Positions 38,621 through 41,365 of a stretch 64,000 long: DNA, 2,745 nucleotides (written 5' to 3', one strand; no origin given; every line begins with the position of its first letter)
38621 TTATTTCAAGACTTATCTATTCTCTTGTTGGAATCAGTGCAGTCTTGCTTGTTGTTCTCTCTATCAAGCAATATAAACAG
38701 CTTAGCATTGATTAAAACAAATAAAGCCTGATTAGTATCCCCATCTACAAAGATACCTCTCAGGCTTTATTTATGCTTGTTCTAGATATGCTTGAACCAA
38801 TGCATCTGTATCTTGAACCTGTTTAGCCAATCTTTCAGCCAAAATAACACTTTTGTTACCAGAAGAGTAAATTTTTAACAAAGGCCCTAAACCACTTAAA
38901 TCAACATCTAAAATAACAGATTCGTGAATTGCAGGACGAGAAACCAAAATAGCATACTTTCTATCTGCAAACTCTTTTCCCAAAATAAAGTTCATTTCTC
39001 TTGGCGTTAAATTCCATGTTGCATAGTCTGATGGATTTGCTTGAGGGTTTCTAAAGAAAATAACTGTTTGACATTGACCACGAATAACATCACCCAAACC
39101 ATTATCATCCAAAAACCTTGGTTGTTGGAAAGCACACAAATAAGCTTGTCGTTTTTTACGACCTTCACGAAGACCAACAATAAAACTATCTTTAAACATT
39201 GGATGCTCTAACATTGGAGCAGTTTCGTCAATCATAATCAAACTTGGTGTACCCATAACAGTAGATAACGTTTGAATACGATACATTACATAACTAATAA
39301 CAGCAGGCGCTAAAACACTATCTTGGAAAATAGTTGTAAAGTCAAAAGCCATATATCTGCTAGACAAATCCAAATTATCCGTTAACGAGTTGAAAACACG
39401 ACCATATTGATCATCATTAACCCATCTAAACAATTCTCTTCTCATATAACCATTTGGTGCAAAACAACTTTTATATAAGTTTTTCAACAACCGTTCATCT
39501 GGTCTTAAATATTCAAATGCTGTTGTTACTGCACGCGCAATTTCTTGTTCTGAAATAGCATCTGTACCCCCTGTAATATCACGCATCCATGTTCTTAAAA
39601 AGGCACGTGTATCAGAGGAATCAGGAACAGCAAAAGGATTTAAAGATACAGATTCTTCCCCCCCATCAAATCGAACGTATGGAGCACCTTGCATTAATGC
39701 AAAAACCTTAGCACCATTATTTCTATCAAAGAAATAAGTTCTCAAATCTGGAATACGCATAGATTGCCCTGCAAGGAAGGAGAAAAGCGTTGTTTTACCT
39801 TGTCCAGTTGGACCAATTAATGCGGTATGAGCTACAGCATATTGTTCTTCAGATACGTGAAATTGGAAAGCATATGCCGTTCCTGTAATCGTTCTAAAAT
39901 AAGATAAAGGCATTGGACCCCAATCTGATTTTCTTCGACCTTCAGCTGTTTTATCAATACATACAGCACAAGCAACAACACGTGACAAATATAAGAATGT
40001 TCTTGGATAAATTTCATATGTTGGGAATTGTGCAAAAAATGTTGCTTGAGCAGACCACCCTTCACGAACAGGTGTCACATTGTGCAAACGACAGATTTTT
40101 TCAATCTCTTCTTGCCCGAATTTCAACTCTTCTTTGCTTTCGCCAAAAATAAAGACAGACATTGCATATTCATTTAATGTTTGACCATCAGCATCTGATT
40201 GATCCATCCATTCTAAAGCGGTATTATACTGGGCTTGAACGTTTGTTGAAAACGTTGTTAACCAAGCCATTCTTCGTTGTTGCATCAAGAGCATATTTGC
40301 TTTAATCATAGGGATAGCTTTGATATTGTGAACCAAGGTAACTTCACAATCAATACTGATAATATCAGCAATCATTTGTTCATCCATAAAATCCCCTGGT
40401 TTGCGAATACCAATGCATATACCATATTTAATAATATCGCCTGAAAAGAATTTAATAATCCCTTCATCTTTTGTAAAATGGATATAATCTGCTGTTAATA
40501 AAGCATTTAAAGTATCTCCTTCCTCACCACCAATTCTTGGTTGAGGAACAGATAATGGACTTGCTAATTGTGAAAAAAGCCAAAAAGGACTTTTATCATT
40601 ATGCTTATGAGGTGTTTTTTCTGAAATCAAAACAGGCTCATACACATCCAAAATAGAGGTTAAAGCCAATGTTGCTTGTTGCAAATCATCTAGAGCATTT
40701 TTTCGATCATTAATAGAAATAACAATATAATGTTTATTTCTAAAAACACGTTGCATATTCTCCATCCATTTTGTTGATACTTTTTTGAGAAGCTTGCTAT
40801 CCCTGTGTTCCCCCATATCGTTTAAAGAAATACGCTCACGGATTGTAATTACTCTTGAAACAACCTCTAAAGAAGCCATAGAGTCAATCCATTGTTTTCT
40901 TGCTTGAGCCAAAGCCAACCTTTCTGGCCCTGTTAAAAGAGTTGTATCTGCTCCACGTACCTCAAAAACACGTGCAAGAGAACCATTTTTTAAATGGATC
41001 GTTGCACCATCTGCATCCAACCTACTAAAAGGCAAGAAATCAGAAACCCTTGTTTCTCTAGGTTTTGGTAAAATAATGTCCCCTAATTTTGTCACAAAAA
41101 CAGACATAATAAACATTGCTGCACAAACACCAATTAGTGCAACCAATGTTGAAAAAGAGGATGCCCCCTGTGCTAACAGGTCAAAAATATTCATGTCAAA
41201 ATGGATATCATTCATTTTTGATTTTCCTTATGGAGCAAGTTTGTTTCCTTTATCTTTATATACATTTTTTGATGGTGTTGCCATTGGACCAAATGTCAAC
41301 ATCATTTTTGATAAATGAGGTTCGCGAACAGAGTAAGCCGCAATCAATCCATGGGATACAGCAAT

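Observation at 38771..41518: Orphan virB3-virB4 pair (T4SS inner-membrane ATPase) adjacent to gatCAB, with no other virB genes nearby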

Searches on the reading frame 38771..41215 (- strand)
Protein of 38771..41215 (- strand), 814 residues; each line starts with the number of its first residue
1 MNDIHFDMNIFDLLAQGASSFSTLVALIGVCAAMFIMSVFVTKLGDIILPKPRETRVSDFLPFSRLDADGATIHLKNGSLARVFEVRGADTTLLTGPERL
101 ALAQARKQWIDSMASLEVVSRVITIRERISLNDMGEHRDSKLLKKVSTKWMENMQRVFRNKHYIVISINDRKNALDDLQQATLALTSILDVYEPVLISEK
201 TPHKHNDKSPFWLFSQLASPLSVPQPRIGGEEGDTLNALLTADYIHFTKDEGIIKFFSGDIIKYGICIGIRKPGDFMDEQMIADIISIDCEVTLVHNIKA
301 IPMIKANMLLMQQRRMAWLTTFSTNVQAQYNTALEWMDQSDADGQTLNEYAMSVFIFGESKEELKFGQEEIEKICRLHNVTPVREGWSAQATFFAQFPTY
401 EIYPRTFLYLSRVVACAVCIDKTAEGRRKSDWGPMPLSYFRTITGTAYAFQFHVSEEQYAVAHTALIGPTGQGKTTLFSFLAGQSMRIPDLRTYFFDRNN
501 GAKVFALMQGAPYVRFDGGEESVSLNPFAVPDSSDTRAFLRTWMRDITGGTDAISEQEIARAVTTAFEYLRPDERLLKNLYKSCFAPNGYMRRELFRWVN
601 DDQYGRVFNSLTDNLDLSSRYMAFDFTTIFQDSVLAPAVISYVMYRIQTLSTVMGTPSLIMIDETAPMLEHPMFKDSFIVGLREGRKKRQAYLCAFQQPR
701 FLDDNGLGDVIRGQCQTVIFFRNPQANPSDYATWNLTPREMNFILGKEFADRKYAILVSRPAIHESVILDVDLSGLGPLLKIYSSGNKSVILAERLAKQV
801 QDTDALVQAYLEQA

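Call 3: search_protein_families(library=pfam, proteins=[window:38771-41215:-], max_evalue=0.1)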
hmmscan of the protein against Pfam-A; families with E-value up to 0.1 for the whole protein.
window:38771-41215:- (814 aa): 2 families
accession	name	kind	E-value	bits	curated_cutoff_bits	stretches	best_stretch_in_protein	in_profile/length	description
PF03135.19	CagE_TrbE_VirB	-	3.1e-11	44.1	21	1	235-399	38-197/204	CagE, TrbE, VirB family, component of type IV transporter system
PF00005.33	ABC_tran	-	0.0008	20.5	25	1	462-485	12-35/137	ABC transporter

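Call 4: search_protein_families(library=ncbifam, proteins=[window:38771-41215:-], max_evalue=0.1)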
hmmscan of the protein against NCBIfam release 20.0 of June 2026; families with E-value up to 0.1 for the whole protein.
window:38771-41215:- (814 aa): 20 families
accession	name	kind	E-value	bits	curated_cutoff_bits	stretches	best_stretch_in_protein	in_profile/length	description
TIGR00929.1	VirB4_CagE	subfamily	2.6e-102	343.5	643.1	2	235-804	214-782/792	VirB4 family type IV secretion/conjugal transfer ATPase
NF010473.0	PRK13898.1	equivalog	1.8e-51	175.1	1050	2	236-803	229-786/801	type IV secretion system ATPase VirB4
NF010427.0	PRK13853.1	equivalog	2e-42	145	957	1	280-807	251-777/789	type IV secretion system protein VirB4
NF010447.0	PRK13873.1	equivalog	2.8e-32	111.5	1020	1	429-755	413-739/815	conjugal transfer protein TrbE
NF010466.0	PRK13891.1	subfamily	1.3e-20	72.9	1322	1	445-732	476-763/852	conjugal transfer protein TrbE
NF010404.0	PRK13830.1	subfamily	4.4e-20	71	810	1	350-726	344-722/818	conjugal transfer protein TrbE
TIGR02746.1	TraC-F-type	equivalog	9.9e-07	27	567.05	1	467-704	436-690/800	type IV secretion system protein TraC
NF045971.1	conju_CD1110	equivalog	1.8e-05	23.2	325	1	233-387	184-349/752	VirB4-like conjugal transfer ATPase, CD1110 family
TIGR03744.1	traC_PFL_4706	equivalog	0.0057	14.6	520.6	1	320-500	335-513/892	conjugative transfer ATPase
TIGR03783.1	Bac_Flav_CT_G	subfamily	0.0093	13.8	261.55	0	556-666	562-675/829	TraG family conjugative transposon ATPase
NF042943.1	HerA_antiphage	equivalog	0.014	14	800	1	454-500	149-195/566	anti-phage-associated helicase HerA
NF040873.1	AztA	equivalog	0.021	14.4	220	1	456-484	13-41/191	zinc ABC transporter ATP-binding protein AztA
NF008809.0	PRK11831.1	equivalog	0.022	14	441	0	464-500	37-71/270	phospholipid ABC transporter ATP-binding protein MlaF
NF000355.4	ribo_prot_ABC_F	equivalog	0.029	13.2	380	1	462-484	29-51/499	ribosomal protection-like ABC-F family protein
TIGR03873.1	F420-0_ABC_ATP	hypoth_equivalog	0.059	12.6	372.4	0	462-484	28-50/256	putative F420-0 ABC transporter ATP-binding protein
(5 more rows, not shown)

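Call 8: find_homologous_proteins(query=window:38771-41215:-)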
Query window:38771-41215:- (814 aa): 702 proteins with E <= 0.001 among 8000 candidates; the best 120 are listed.
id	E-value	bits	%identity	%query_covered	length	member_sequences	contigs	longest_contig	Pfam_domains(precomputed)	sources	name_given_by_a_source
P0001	0.0e+0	1847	99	100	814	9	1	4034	PF27097.1,PF03135.20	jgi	-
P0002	0.0e+0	1837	98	100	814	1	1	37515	PF27097.1,PF03135.20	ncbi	-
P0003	0.0e+0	1803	96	100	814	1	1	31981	PF27097.1,PF03135.20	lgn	-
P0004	0.0e+0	1802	95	100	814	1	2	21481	PF27097.1,PF03135.20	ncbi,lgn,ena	-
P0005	0.0e+0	1798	95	100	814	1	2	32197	PF27097.1,PF03135.20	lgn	-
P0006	0.0e+0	1795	95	100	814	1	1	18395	PF27097.1,PF03135.20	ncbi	-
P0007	0.0e+0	1790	94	100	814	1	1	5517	PF27097.1,PF03135.20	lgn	-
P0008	0.0e+0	1765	93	100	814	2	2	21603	PF27097.1,PF03135.20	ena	-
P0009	0.0e+0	1753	93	100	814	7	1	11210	PF27097.1,PF03135.20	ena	-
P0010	0.0e+0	1753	93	100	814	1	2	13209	PF03135.20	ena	-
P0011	0.0e+0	1728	91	100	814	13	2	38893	PF27097.1,PF03135.20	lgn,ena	-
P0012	0.0e+0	1718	91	100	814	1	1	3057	PF27097.1,PF03135.20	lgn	-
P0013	0.0e+0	1717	90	100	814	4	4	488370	PF27097.1,PF03135.20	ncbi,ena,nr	ncbi:MAG: hypothetical protein J6V53_02220 [Alphaproteobacteria bacterium]|nr:hypothetical protein [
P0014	0.0e+0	1696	89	100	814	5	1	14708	PF27097.1,PF03135.20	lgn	-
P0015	0.0e+0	1675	87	100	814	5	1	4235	PF27097.1,PF03135.20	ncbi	-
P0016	0.0e+0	1665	87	100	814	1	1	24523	PF27097.1,PF03135.20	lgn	-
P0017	0.0e+0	1655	87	100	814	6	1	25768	PF27097.1,PF03135.20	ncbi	-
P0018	0.0e+0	1652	86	100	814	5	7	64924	PF27097.1,PF03135.20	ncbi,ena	-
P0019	0.0e+0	1646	86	100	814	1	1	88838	PF27097.1,PF03135.20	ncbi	-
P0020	0.0e+0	1642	85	100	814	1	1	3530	PF27097.1,PF03135.20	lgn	-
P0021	0.0e+0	1641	86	100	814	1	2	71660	PF27097.1,PF03135.20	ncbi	-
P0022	0.0e+0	1641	86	100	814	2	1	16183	PF27097.1,PF03135.20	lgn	-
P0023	0.0e+0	1636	85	100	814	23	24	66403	PF27097.1,PF03135.20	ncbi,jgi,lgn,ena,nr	ncbi:MAG: hypothetical protein IJO11_07700 [Alphaproteobacteria bacterium]|nr:hypothetical protein [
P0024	0.0e+0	1636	85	100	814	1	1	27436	PF27097.1,PF03135.20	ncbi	-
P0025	0.0e+0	1636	86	100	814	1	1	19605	PF27097.1,PF03135.20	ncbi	-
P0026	0.0e+0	1633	85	100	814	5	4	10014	PF27097.1,PF03135.20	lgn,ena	-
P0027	0.0e+0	1615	85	100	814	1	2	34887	PF27097.1,PF03135.20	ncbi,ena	-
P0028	0.0e+0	1614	85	100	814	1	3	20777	PF27097.1,PF03135.20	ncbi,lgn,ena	-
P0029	0.0e+0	1573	82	100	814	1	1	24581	PF27097.1,PF03135.20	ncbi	-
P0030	0.0e+0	1572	82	100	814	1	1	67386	PF03135.20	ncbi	-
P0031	0.0e+0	1569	81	100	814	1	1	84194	PF27097.1,PF03135.20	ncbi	-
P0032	0.0e+0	1564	82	99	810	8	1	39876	PF03135.20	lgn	-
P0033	0.0e+0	1560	82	99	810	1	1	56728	PF03135.20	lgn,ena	-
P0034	0.0e+0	1560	82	99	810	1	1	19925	PF03135.20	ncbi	-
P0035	0.0e+0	1559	82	99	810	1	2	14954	PF03135.20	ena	-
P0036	0.0e+0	1559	82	99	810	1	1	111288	PF03135.20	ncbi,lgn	-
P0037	0.0e+0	1558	82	99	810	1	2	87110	PF03135.20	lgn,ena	-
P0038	0.0e+0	1558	82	99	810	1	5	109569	PF03135.20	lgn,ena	-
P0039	0.0e+0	1558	82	99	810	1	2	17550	PF03135.20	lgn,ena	-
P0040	0.0e+0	1558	82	99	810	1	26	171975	PF03135.20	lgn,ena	-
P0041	0.0e+0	1557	82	99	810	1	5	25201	PF03135.20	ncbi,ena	-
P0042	0.0e+0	1557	81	99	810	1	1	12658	PF03135.20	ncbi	-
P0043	0.0e+0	1557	82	99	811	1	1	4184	PF03135.20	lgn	-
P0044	0.0e+0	1557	82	99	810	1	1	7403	PF03135.20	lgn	-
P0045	0.0e+0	1557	82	99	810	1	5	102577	PF03135.20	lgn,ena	-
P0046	0.0e+0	1556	81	99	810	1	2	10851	PF03135.20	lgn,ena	-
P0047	0.0e+0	1556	81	99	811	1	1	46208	PF19044.7,PF03135.20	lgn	-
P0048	0.0e+0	1556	82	99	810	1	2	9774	PF03135.20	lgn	-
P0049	0.0e+0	1556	82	99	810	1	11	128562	PF03135.20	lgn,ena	-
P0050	0.0e+0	1555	82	99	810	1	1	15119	PF03135.20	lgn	-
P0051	0.0e+0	1554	82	99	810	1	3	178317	PF03135.20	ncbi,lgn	-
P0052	0.0e+0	1554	82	99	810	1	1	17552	PF03135.20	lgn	-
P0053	0.0e+0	1554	82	99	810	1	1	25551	PF03135.20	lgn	-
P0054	0.0e+0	1553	82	99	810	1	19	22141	PF03135.20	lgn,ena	-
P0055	0.0e+0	1551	82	99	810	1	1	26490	PF03135.20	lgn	-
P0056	0.0e+0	1551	82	99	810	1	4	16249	PF03135.20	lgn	-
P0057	0.0e+0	1550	82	99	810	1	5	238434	PF03135.20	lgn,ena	-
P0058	0.0e+0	1550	81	99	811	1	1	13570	PF03135.20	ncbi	ncbi:MAG: hypothetical protein ACI4QM_01125 [Alphaproteobacteria bacterium]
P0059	0.0e+0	1549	81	99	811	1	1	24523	PF03135.20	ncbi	-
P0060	0.0e+0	1548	81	99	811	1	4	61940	PF03135.20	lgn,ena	-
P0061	0.0e+0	1546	81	99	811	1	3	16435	PF27097.1,PF03135.20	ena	-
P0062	0.0e+0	1545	80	99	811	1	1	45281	PF03135.20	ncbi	-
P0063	0.0e+0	1545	81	99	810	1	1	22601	PF03135.20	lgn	-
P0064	0.0e+0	1544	80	99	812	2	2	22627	PF03135.20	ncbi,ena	-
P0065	0.0e+0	1543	80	99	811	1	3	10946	PF03135.20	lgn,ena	-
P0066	0.0e+0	1541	80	100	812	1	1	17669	PF27097.1,PF03135.20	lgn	-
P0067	0.0e+0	1540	80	99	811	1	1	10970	PF27097.1,PF03135.20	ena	-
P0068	0.0e+0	1539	81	99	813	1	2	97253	PF03135.20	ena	-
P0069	0.0e+0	1538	80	99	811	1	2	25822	PF03135.20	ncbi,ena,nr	ncbi:MAG: hypothetical protein IKY98_02460 [Alphaproteobacteria bacterium]|nr:hypothetical protein [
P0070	0.0e+0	1538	80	99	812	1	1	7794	PF27097.1,PF03135.20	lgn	-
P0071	0.0e+0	1536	80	100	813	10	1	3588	PF27097.1,PF03135.20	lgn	-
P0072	0.0e+0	1535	81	99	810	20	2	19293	PF03135.20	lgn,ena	-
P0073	0.0e+0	1531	80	99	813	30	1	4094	PF03135.20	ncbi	-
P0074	0.0e+0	1531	80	100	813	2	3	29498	PF03135.20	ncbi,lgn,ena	-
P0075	0.0e+0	1510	79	100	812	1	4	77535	PF27097.1,PF03135.20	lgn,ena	-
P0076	0.0e+0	1507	79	100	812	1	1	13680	PF27097.1,PF03135.20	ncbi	-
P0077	0.0e+0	1505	78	100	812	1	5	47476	PF27097.1,PF03135.20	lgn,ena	-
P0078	0.0e+0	1504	79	100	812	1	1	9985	PF27097.1,PF03135.20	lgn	-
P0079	0.0e+0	1503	78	100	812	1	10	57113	PF27097.1,PF03135.20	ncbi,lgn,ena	-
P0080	0.0e+0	1501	78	100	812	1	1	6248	PF27097.1,PF03135.20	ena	-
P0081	0.0e+0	1499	78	100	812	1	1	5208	PF27097.1,PF03135.20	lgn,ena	-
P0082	0.0e+0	1498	78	99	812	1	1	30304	PF03135.20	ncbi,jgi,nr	ncbi:MAG: hypothetical protein LBU87_05975 [Lactobacillales bacterium]|jgi:type IV secretion system 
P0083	0.0e+0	1486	77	100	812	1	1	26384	PF03135.20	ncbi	-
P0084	0.0e+0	1482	93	84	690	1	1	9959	PF03135.20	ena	-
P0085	0.0e+0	1466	76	99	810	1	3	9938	PF27097.1,PF03135.20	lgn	-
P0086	0.0e+0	1463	76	99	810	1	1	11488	PF27097.1,PF03135.20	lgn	-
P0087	0.0e+0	1461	76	100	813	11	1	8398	PF27097.1,PF03135.20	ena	-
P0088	0.0e+0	1449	75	100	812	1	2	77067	PF03135.20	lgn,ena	-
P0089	0.0e+0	1448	75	100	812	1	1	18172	PF03135.20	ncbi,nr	ncbi:MAG: hypothetical protein PHX68_04080 [Alphaproteobacteria bacterium]|nr:hypothetical protein [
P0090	0.0e+0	1447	75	99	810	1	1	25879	PF27097.1,PF03135.20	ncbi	-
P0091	0.0e+0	1447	75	99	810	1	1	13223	PF27097.1,PF03135.20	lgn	-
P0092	0.0e+0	1447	75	99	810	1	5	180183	PF27097.1,PF03135.20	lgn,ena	-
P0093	0.0e+0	1447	75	99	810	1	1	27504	PF27097.1,PF03135.20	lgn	-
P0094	0.0e+0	1446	75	99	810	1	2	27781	PF27097.1,PF03135.20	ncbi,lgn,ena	-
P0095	0.0e+0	1446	75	99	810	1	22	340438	PF27097.1,PF03135.20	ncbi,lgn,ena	-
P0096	0.0e+0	1445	75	99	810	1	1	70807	PF27097.1,PF03135.20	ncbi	-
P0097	0.0e+0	1445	75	99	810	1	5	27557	PF27097.1,PF03135.20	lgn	-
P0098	0.0e+0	1445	75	99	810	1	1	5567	PF27097.1,PF03135.20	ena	-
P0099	0.0e+0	1442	75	100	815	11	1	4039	PF27097.1,PF03135.20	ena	-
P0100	0.0e+0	1441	77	99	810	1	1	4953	PF27097.1,PF03135.20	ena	-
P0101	0.0e+0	1440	74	100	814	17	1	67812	PF03135.20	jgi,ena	-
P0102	0.0e+0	1440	75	99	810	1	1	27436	PF27097.1,PF03135.20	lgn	-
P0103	0.0e+0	1439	75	99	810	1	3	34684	PF27097.1,PF03135.20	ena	-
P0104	0.0e+0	1438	75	99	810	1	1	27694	PF27097.1,PF03135.20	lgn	-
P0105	0.0e+0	1438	75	99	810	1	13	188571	PF27097.1,PF03135.20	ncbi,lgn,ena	-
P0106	0.0e+0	1437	75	99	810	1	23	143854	PF27097.1,PF03135.20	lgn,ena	-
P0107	0.0e+0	1436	75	99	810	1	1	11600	PF27097.1,PF03135.20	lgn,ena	-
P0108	0.0e+0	1433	75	99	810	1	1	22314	PF27097.1,PF03135.20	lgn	-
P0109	0.0e+0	1433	75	99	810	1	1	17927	PF27097.1,PF03135.20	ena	-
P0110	0.0e+0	1432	75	99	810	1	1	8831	PF27097.1,PF03135.20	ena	-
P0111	0.0e+0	1432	75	99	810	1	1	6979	PF27097.1,PF03135.20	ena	-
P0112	0.0e+0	1397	72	99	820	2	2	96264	PF27097.1,PF03135.20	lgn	-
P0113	0.0e+0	1389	71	100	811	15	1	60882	PF03135.20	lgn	-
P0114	0.0e+0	1389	72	100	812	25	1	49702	PF03135.20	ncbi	ncbi:MAG: hypothetical protein ACI4OR_01305 [Alphaproteobacteria bacterium]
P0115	0.0e+0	1386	73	100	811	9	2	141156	PF19044.7,PF03135.20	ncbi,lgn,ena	-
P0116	0.0e+0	1382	72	100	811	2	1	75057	PF03135.20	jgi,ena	-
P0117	0.0e+0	1381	72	99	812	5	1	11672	PF03135.20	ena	-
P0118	0.0e+0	1374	71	100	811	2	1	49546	PF03135.20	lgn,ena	-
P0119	0.0e+0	1373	74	95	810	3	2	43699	PF27097.1,PF03135.20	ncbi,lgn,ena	-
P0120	0.0e+0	1370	74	95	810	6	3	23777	PF27097.1,PF03135.20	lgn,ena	-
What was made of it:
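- Checked: There are no frameshifts, and the length matches the homologs (810-815 aa, call 8).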

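Call 9: find_encoding_contigs(protein=window:38771-41215:-, flank=10000, max_places=6)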
Protein window:38771-41215:- (814 aa): no gene with exactly this product is on record in the collection.
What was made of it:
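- Tried and rejected: Exact-sequence look-up of the window's VirB4: not on record (call 9).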

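Call 13: find_encoding_contigs(protein=P0013, flank=10000, max_places=3)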
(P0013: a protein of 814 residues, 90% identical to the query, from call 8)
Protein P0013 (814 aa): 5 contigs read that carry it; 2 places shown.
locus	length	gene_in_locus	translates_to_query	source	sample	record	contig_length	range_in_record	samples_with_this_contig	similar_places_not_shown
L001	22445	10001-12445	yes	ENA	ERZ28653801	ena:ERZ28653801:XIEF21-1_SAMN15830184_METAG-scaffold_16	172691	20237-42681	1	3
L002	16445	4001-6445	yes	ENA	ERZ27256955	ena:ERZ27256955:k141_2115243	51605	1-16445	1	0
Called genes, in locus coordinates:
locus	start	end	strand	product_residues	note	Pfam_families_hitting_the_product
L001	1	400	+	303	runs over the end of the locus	PF00890:FAD_binding_2 (faint), PF01134:GIDA (faint), PF01266:DAO (faint), PF03486:HI0933_like (faint), PF07992:Pyr_redox_2, PF12831:FAD_oxidored, PF13738:Pyr_redox_3, PF00070:Pyr_redox (weak), +1 more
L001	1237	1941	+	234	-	PF00929:RNase_T, PF13482:RNase_H_2 (faint)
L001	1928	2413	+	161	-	-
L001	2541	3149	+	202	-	PF02527:GidB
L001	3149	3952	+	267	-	PF00142:Fer4_NifH (weak), PF01656:CbiA, PF02374:ArsA_ATPase (weak), PF06564:CBP_BcsQ, PF09140:MipZ, PF10609:ParA, PF13614:AAA_31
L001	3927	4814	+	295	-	PF02195:ParB_N, PF17762:HTH_ParB, PF23552:ParB_C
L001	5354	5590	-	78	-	-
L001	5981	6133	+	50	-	-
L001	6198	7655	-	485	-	PF02934:GatB_N, PF02637:GatB_Yqey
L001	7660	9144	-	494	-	PF01425:Amidase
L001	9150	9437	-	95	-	PF02686:GatC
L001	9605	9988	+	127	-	-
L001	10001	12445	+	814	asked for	PF27097:VirB4_TrbE_N (weak), PF03135:CagE_TrbE_VirB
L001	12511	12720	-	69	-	PF04070:DUF378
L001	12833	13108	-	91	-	-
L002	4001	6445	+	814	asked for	PF27097:VirB4_TrbE_N (weak), PF03135:CagE_TrbE_VirB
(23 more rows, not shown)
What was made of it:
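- On VirB4/TrbE/CagE ATPase family: Precomputed PF27097 VirB4_TrbE_N (marked weak) hits the close homologs (calls 8, 13).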

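Call 14: find_encoding_contigs(protein=P0095, flank=10000, max_places=3)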
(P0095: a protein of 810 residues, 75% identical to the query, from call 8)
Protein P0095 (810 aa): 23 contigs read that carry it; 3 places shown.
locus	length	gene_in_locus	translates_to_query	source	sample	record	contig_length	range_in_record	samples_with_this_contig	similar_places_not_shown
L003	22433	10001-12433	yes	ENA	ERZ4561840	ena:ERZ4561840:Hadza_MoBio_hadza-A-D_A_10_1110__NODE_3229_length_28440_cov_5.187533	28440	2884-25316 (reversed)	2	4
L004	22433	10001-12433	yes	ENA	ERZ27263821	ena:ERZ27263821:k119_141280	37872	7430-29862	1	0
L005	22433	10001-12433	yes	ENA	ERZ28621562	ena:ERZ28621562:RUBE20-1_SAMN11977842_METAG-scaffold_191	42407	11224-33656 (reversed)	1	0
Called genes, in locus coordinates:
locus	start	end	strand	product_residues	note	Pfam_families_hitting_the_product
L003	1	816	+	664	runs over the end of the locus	PF02518:HATPase_c, PF00204:DNA_gyraseB, PF01751:Toprim, PF00986:DNA_gyraseB_C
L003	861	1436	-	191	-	-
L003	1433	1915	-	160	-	PF02620:YceD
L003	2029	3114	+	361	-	PF00528:BPD_transp_1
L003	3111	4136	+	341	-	PF12911:OppC_N, PF00528:BPD_transp_1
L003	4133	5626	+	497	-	PF00931:NB-ARC (faint), PF03193:RsgA_GTPase (faint), PF00004:AAA (faint), PF00005:ABC_tran, PF00005:ABC_tran, PF02463:SMC_N, PF13191:AAA_16 (weak), PF13401:AAA_22 (weak), +10 more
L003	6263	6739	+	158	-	-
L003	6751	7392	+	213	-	-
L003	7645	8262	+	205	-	PF09335:VTT_dom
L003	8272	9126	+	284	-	PF06888:Put_Phosphatase (weak), PF12710:HAD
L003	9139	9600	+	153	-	PF01161:PBP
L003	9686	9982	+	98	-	-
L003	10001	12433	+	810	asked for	PF27097:VirB4_TrbE_N (weak), PF03135:CagE_TrbE_VirB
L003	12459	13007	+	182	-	PF00719:Pyrophosphatase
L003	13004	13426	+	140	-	PF01230:HIT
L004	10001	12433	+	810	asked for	PF27097:VirB4_TrbE_N (weak), PF03135:CagE_TrbE_VirB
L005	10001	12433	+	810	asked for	PF27097:VirB4_TrbE_N (weak), PF03135:CagE_TrbE_VirB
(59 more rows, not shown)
